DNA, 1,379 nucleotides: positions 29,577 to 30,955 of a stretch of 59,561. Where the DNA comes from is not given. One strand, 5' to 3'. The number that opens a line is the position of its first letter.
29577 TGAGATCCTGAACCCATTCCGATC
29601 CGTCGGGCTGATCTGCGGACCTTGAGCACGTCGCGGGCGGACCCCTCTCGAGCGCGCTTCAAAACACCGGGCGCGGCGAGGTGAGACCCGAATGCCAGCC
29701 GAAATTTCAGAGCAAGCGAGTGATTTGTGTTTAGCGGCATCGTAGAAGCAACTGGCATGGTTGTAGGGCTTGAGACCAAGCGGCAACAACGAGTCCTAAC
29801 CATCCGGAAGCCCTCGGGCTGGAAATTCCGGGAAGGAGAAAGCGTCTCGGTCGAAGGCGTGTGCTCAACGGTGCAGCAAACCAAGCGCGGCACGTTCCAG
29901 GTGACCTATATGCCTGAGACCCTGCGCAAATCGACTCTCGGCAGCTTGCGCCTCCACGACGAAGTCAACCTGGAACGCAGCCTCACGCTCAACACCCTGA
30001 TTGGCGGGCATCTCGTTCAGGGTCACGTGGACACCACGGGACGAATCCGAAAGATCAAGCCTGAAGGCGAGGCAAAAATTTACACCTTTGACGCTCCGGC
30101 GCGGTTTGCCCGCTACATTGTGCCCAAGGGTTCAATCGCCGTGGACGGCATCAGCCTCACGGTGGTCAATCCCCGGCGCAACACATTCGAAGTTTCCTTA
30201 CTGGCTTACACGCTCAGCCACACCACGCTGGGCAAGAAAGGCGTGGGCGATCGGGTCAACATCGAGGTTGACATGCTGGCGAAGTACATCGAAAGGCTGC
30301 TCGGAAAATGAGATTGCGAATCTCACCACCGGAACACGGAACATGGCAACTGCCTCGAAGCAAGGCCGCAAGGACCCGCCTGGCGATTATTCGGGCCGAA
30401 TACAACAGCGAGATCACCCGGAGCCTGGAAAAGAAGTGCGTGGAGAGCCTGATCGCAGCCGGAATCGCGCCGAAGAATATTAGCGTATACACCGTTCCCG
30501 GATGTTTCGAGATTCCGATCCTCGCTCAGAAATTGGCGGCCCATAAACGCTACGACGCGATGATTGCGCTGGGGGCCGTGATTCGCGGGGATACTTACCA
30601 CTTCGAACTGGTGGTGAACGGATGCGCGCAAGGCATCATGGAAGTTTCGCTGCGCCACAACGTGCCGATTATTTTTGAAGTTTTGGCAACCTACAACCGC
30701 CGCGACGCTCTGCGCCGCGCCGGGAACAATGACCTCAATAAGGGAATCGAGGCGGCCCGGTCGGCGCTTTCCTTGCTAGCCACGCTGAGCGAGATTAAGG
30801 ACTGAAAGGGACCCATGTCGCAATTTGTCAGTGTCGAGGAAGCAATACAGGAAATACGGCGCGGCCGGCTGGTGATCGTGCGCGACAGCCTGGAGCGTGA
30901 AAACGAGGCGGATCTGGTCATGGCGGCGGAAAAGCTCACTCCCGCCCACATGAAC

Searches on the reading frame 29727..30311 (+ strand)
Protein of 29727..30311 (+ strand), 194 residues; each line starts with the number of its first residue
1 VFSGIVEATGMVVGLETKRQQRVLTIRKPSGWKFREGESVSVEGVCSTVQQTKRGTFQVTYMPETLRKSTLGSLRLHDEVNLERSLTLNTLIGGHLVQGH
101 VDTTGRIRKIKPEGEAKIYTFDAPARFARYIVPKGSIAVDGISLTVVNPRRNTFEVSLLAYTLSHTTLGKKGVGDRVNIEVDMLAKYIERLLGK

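Call 57: search_protein_families(library=pfam, proteins=[window:29727-30311:+], max_evalue=0.0001)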
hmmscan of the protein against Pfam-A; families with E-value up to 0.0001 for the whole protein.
window:29727-30311:+ (194 aa): 1 family
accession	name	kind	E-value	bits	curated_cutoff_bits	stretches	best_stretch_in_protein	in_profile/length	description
PF00677.23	Lum_binding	-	2.7e-49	165.6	27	2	98-182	1-86/86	Lumazine binding domain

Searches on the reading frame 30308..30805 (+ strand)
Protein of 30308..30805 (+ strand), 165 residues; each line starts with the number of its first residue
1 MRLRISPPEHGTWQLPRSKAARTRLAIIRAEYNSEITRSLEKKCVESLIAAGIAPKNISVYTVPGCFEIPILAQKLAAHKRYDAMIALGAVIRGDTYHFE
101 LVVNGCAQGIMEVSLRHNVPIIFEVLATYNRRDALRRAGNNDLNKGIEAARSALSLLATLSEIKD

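Call 57: search_protein_families(library=pfam, proteins=[window:30308-30805:+], max_evalue=0.0001)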
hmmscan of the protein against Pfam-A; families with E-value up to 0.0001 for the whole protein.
window:30308-30805:+ (165 aa): 1 family
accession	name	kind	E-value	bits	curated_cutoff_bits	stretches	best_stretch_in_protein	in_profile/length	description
PF00885.24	DMRL_synthase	-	2.7e-47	160.6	26.7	1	23-159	2-137/139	6,7-dimethyl-8-ribityllumazine synthase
